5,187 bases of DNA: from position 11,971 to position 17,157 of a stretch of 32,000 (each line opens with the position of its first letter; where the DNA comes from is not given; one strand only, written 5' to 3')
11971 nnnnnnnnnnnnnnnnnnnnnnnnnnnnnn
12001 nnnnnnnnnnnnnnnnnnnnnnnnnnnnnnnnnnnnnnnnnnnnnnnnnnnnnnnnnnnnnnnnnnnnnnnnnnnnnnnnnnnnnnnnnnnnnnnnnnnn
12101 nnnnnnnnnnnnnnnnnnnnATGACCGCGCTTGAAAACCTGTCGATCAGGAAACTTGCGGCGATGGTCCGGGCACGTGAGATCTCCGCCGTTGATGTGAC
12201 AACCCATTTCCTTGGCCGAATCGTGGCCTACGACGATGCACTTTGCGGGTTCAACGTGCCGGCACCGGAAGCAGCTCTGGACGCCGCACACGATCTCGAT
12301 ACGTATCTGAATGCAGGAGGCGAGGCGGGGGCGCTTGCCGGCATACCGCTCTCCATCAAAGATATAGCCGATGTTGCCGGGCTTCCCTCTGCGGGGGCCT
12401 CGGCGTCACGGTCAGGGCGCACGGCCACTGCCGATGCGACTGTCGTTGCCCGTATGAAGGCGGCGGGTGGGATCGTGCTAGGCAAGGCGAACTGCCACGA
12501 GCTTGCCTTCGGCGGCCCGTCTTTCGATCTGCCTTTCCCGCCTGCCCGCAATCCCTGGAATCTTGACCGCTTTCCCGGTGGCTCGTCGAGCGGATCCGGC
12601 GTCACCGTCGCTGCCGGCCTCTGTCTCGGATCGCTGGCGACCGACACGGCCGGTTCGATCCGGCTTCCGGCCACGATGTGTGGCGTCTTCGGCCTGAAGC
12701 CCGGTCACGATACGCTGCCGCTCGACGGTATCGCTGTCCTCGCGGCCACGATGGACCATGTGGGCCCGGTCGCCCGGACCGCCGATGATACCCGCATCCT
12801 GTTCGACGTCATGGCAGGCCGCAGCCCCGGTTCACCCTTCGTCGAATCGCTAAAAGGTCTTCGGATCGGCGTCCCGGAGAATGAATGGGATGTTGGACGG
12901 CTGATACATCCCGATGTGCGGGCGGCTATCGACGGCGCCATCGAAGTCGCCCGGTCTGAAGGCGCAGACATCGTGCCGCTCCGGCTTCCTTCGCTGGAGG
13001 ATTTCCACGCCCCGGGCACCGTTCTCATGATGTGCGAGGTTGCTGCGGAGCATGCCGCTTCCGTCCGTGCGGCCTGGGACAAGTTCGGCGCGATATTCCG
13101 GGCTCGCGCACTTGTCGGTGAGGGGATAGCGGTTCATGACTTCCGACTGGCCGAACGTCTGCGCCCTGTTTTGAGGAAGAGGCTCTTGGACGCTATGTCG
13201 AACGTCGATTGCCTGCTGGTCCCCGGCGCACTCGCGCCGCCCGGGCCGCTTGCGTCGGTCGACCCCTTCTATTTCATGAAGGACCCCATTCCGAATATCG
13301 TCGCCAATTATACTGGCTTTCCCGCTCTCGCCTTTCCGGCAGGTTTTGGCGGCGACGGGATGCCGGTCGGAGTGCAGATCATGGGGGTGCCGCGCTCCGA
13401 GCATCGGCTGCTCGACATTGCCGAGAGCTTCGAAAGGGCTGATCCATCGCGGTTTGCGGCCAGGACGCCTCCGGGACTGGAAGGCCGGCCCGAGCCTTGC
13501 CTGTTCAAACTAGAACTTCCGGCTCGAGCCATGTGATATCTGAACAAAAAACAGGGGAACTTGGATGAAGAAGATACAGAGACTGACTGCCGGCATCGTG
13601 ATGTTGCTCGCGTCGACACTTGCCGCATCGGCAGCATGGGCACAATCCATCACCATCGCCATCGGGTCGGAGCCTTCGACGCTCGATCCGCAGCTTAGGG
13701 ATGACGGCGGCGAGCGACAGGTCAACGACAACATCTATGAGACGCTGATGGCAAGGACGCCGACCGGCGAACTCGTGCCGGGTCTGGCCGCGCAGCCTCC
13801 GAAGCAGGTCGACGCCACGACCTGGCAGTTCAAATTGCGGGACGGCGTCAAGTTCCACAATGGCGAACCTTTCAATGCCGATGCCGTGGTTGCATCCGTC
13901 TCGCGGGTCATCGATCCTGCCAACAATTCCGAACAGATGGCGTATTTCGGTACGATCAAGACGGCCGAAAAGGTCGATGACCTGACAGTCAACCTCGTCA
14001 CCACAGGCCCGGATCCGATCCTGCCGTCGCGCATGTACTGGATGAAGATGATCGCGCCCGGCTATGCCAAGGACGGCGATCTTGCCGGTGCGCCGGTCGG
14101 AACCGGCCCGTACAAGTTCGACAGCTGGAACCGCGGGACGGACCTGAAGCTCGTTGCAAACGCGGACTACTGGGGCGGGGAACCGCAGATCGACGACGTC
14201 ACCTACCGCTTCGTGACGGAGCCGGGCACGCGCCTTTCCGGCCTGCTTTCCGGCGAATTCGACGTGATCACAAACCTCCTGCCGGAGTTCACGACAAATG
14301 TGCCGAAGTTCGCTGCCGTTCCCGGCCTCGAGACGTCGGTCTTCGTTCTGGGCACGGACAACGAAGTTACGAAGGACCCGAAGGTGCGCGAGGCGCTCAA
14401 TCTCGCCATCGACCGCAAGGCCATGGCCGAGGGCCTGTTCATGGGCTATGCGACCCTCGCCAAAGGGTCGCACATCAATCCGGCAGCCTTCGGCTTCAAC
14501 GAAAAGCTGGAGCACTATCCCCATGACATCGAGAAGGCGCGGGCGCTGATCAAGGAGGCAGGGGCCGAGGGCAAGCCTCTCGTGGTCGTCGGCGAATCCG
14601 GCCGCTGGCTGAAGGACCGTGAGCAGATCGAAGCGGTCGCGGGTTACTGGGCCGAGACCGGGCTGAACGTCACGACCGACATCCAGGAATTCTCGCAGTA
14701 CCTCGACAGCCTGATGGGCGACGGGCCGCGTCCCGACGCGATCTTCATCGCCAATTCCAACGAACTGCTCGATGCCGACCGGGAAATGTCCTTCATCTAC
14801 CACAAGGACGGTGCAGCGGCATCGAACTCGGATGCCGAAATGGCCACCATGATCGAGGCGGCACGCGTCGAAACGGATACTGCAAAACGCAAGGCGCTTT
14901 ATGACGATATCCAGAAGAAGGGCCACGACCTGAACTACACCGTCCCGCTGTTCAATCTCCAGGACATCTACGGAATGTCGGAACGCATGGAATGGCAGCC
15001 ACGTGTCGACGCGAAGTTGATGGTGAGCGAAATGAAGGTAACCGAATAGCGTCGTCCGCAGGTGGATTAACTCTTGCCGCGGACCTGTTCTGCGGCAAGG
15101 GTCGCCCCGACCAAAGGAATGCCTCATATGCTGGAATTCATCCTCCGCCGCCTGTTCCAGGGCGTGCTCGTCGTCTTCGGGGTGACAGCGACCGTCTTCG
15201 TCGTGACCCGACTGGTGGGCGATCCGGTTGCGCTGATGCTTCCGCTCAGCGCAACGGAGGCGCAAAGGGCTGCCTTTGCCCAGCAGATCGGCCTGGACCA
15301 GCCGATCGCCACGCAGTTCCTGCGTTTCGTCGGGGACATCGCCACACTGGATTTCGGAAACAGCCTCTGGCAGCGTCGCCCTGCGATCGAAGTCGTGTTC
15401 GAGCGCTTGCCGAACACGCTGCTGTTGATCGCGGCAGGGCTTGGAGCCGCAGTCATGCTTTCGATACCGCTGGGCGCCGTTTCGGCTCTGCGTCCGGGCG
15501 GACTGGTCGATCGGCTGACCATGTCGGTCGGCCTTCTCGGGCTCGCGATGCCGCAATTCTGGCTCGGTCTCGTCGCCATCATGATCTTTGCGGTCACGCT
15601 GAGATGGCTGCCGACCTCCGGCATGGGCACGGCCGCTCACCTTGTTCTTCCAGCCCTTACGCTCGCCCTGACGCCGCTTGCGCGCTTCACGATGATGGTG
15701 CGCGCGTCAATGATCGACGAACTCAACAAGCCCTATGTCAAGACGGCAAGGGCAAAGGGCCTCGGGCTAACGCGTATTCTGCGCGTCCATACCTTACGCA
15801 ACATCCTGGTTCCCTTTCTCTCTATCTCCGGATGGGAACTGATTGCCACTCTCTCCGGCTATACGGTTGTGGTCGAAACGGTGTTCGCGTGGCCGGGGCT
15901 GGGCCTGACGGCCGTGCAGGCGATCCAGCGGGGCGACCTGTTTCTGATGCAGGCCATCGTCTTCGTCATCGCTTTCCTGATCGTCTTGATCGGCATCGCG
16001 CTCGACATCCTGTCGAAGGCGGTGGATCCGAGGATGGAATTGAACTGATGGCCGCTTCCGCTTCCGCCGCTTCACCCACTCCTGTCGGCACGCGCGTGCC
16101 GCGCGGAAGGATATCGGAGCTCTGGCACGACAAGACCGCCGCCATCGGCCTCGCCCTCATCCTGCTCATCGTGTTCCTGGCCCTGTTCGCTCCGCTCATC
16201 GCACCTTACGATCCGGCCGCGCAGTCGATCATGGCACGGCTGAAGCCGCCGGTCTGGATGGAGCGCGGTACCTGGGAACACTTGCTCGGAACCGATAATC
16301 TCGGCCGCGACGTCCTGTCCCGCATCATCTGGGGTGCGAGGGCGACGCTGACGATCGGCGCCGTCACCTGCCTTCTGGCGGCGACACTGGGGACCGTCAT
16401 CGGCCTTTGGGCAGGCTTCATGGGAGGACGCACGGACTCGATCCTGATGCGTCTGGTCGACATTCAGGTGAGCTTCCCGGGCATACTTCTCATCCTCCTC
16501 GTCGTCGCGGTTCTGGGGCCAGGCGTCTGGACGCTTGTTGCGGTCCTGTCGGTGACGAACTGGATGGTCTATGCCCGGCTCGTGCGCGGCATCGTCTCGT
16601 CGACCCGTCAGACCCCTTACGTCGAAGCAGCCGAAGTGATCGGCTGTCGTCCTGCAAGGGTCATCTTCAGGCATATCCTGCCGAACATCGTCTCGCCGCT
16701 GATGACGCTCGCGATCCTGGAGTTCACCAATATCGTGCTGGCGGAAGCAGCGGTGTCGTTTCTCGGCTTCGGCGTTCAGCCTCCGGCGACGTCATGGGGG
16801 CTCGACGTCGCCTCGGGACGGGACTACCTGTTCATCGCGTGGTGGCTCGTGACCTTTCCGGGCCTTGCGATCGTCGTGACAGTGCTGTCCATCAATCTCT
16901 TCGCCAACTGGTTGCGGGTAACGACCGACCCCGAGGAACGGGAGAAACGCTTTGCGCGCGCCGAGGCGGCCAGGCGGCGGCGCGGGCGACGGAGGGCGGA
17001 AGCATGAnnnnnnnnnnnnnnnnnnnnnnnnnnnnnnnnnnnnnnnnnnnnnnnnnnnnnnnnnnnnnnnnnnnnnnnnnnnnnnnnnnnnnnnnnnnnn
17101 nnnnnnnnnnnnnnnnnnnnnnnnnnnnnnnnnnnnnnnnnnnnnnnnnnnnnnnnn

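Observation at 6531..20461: LysR-controlled 13-cistron operon: HcnCAB/opine-oxidase-like flavoenzyme, amidase with hidden small partner, twin-receptor Dpp-type importer, TauE and atypical SDR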

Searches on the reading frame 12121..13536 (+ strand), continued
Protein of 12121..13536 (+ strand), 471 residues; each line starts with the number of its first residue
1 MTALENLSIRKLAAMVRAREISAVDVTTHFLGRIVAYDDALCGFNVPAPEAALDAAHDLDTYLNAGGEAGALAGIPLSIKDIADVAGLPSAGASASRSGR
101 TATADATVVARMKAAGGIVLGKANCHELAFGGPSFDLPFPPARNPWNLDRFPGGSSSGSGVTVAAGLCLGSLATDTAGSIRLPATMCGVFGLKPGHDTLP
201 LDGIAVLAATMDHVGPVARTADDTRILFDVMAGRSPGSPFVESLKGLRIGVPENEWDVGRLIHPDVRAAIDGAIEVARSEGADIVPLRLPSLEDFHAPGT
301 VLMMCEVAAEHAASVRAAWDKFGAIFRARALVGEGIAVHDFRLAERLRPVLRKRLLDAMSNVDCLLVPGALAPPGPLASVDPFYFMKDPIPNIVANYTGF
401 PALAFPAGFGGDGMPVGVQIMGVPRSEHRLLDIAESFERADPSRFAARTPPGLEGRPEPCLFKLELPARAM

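Call 84: find_encoding_contigs(protein=P0136, flank=9000, max_places=1)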
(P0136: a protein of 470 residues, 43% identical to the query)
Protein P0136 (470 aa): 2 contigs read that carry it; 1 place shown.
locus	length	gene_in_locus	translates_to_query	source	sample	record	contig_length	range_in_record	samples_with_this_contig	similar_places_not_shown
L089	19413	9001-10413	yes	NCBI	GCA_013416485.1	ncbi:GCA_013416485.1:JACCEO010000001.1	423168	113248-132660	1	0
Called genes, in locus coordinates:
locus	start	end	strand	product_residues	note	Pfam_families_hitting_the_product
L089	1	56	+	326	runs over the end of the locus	PF00478:IMPDH (weak), PF03060:NMO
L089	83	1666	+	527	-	PF00501:AMP-binding, PF13193:AMP-binding_C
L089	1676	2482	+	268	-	PF00378:ECH_1, PF16113:ECH_2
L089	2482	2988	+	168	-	PF01575:MaoC_dehydratas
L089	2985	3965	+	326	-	PF08240:ADH_N, PF00107:ADH_zinc_N, PF13602:ADH_zinc_N_2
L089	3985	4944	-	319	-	-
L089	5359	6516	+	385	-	PF03435:Sacchrp_dh_NADP, PF16653:Sacchrp_dh_C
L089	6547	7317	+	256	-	PF00106:adh_short, PF08659:KR (weak), PF13561:adh_short_C2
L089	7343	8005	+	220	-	PF00528:BPD_transp_1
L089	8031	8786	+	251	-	PF13555:AAA_29 (weak), PF00005:ABC_tran, PF13304:AAA_21 (faint), PF02463:SMC_N (weak)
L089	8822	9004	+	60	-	-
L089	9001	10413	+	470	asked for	PF01425:Amidase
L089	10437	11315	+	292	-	PF00497:SBP_bac_3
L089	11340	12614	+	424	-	PF01266:DAO, PF05834:Lycopene_cycl (faint)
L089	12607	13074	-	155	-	PF04386:SspB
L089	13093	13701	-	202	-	PF02798:GST_N, PF13417:GST_N_3, PF22441:CLIC-like_N, PF13409:GST_N_2, PF00043:GST_C (weak)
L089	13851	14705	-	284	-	PF02167:Cytochrom_C1 (weak)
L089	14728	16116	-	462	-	PF00033:Cytochrome_B, PF13631:Cytochrom_B_N_2, PF00032:Cytochrom_B_C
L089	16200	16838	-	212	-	PF00355:Rieske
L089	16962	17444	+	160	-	PF01741:MscL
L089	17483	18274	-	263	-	PF01784:DUF34_NIF3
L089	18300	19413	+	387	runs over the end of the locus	PF00089:Trypsin, PF13365:Trypsin_2, PF00595:PDZ, PF13180:PDZ_2, PF17820:PDZ_6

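Call 85: find_encoding_contigs(protein=P0157, flank=9000, max_places=1)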
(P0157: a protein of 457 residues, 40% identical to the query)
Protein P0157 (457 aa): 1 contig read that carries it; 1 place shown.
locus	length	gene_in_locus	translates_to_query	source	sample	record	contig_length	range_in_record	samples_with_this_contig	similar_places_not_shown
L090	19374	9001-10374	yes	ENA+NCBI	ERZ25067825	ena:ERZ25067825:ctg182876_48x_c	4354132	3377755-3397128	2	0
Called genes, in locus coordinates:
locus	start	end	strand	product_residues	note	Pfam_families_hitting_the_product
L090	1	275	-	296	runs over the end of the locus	PF01522:Polysacc_deac_1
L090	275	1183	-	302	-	PF01522:Polysacc_deac_1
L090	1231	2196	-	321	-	PF13714:PEP_mutase, PF00463:ICL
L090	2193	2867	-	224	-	PF00857:Isochorismatase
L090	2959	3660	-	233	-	PF00005:ABC_tran, PF13304:AAA_21 (faint)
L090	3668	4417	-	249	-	PF00005:ABC_tran, PF13304:AAA_21 (faint), PF12399:BCA_ABC_TP_C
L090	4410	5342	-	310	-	PF02653:BPD_transp_2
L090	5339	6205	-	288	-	PF02653:BPD_transp_2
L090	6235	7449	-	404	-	PF13433:Peripla_BP_5 (weak), PF13458:Peripla_BP_6, PF01094:ANF_receptor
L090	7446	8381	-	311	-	PF00392:GntR, PF07702:UTRA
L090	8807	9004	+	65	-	-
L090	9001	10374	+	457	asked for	PF01425:Amidase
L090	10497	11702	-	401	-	PF13416:SBP_bac_8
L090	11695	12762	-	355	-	-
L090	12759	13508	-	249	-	PF01182:Glucosamine_iso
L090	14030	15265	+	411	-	PF00282:Pyridoxal_deC, PF00266:Aminotran_5 (weak)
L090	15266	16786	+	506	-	PF07364:DUF1485, PF07171:MlrC_C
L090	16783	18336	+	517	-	PF00496:SBP_bac_5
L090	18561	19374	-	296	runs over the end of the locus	PF00126:HTH_1, PF03466:LysR_substrate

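Call 86: find_encoding_contigs(protein=P0173, flank=9000, max_places=1)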
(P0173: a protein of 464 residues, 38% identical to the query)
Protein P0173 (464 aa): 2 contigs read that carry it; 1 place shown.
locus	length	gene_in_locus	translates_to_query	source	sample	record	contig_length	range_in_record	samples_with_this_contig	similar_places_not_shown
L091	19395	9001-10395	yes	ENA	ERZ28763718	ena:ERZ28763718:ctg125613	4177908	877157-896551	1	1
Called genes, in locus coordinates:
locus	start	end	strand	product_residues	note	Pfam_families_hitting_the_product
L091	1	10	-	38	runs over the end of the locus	-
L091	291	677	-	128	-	PF12770:CHAT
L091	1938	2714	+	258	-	PF00701:DHDPS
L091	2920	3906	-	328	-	PF00005:ABC_tran, PF13304:AAA_21 (weak), PF08352:oligo_HPY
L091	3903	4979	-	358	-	PF00005:ABC_tran, PF08352:oligo_HPY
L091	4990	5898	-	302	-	PF12911:OppC_N, PF00528:BPD_transp_1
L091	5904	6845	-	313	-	PF19300:BPD_transp_1_N, PF00528:BPD_transp_1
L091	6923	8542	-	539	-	PF00496:SBP_bac_5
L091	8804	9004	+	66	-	-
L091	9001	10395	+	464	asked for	PF01425:Amidase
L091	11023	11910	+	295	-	PF13495:Phage_int_SAM_4, PF02899:Phage_int_SAM_1 (weak), PF00589:Phage_integrase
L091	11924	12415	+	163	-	PF14319:Zn_Tnp_IS91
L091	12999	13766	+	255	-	PF00589:Phage_integrase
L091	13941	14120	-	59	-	PF03884:YacG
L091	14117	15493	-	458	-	PF10150:RNase_E_G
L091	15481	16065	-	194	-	PF02545:Maf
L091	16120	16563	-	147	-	PF01451:LMWPc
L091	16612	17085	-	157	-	PF06793:UPF0262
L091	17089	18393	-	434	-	PF00815:Histidinol_dh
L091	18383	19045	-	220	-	PF01634:HisG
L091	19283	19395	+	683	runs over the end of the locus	PF17159:MASE3, PF00989:PAS, PF13188:PAS_8 (faint), PF08448:PAS_4 (weak), PF13426:PAS_9, PF24820:Diguanyl_cycl_sensor (weak), PF00512:HisKA, PF02518:HATPase_c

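Call 105: search_protein_families(library=ncbifam, proteins=[L089:5359-6516:+, L005:4424-5224:+], max_evalue=1e-15)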
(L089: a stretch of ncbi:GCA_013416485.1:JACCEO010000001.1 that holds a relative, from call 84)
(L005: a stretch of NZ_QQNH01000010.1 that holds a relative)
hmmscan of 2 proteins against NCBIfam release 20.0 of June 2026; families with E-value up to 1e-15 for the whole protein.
L089:5359-6516:+ (385 aa): 0 families

L005:4424-5224:+ (266 aa): 1 family
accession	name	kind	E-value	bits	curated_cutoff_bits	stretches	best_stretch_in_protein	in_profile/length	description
TIGR00036.1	dapB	equivalog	1.1e-40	139.9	122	1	2-257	2-260/270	4-hydroxy-tetrahydrodipicolinate reductase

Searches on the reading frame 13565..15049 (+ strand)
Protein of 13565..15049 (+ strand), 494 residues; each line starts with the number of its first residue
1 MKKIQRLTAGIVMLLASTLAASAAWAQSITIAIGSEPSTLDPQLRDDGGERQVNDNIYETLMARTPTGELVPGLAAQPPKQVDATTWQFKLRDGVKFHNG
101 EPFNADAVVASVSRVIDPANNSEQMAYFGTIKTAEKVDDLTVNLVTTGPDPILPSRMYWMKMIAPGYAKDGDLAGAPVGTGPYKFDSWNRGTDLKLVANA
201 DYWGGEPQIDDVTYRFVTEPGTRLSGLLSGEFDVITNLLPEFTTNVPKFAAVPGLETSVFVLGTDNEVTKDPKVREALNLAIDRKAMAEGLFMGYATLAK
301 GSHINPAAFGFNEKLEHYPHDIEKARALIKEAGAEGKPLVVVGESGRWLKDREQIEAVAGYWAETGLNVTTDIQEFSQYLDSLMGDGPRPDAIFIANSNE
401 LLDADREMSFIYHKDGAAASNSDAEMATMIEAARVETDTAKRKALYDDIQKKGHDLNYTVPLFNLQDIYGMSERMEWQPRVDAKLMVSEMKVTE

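Call 5: search_protein_families(library=pfam, proteins=[window:13565-15049:+])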
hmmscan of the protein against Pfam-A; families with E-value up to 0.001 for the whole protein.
window:13565-15049:+ (494 aa): 1 family
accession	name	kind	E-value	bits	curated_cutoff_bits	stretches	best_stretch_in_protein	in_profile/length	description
PF00496.27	SBP_bac_5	-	7.1e-78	262.7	32.4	1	69-416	1-365/368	Bacterial extracellular solute-binding proteins, family 5 Middle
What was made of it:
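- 13565..15049 (+): g7, periplasmic binding protein 2; belongs to module C. Pfam SBP_bac_5 (call 5).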

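Call 6: search_protein_families(library=ncbifam, proteins=[window:13565-15049:+])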
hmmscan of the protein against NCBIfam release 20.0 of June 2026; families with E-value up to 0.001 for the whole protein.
window:13565-15049:+ (494 aa): 11 families
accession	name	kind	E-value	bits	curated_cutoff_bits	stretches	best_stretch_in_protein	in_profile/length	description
NF045468.1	Opp5A_nikA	equivalog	3e-49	167.8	600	1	25-335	16-319/488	nickel ABC transporter substrate-binding protein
NF011942.0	PRK15413.1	equivalog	6.6e-45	153.8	594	1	11-333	11-342/512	glutathione ABC transporter substrate-binding protein GsiB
TIGR02294.1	nickel_nikA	equivalog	7.2e-40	137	393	1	27-463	6-471/501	nickel ABC transporter substrate-binding protein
NF045467.1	Opp4A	equivalog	7.5e-34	116.9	650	2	175-476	205-539/556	oligopeptide ABC transporter substrate-binding protein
TIGR04028.1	SBP_KPN_01854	hypoth_equivalog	1.5e-29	103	468.5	1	53-474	26-489/509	TIGR04028 family ABC transporter substrate-binding protein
NF043070.1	DppA_dipep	equivalog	4.2e-29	101.5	1005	1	13-455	16-496/535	dipeptide ABC transporter periplasmic-binding protein DppA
NF047575.1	opine_bind_CntA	exception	8.1e-27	93.9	800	1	49-235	57-248/535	staphylopine-dependent metal ABC transporter substrate-binding lipoprotein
NF011684.0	PRK15104.1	equivalog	2.6e-23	82.5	947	2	24-131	36-142/543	oligopeptide ABC transporter substrate-binding protein OppA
NF011689.0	PRK15109.1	equivalog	8.2e-22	77.6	560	1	53-338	61-377/547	ABC transporter substrate-binding protein SapA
NF010149.0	PRK13626.1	equivalog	2.6e-12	46.2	476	1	55-219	148-306/552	HTH-type transcriptional regulator SgrR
NF007287.0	PRK09755.1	equivalog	1.2e-11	44.1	1098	1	26-449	32-487/535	ABC transporter substrate-binding protein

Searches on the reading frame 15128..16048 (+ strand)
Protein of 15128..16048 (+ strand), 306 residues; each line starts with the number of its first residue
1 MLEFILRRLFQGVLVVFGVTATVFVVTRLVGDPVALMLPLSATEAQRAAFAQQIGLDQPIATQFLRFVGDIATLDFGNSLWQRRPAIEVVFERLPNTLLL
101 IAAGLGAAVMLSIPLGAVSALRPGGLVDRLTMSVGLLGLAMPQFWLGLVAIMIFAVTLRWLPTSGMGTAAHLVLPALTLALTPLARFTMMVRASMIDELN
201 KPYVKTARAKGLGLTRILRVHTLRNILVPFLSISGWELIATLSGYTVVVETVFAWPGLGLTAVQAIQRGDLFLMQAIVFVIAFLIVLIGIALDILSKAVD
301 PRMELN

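Call 9: search_protein_families(library=pfam, proteins=[window:15128-16048:+], max_evalue=5)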
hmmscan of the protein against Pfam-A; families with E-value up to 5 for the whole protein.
window:15128-16048:+ (306 aa): 2 families
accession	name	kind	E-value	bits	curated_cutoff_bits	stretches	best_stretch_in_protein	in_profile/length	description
PF00528.27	BPD_transp_1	-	6.3e-36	124.3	26.4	1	113-304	2-183/184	Binding-protein-dependent transport system inner membrane component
PF19300.4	BPD_transp_1_N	-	1.6e-06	28.7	23.8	1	1-97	1-110/114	Binding-prot-dependent transport system membrane comp, N-term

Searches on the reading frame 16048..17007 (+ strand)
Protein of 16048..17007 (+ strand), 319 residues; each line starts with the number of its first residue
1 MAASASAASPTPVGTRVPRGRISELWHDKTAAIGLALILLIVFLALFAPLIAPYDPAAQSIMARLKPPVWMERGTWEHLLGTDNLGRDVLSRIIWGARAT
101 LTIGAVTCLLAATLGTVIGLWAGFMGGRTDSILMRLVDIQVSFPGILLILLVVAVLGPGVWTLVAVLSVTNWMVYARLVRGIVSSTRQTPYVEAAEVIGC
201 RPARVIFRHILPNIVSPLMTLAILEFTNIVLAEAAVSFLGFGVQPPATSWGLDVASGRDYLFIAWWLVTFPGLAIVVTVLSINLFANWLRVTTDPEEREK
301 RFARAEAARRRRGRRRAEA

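Call 9: search_protein_families(library=pfam, proteins=[window:16048-17007:+], max_evalue=5)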
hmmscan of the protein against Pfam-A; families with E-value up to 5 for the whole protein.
window:16048-17007:+ (319 aa): 3 families
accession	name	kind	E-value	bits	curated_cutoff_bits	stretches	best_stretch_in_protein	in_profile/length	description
PF00528.27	BPD_transp_1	-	2.5e-32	112.5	26.4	1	115-294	1-179/184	Binding-protein-dependent transport system inner membrane component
PF12911.12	OppC_N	-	2.7e-13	50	23.9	1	25-68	10-53/53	N-terminal TM domain of oligopeptide transport permease C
PF09880.14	DUF2107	-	0.42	11.2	27.5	1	116-168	8-59/73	Predicted membrane protein (DUF2107)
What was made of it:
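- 15128..17007 (+): g8 and g9, DppB/DppC-type permeases. Pfam BPD_transp_1, plus BPD_transp_1_N in g8 and OppC_N in g9 (call 9).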
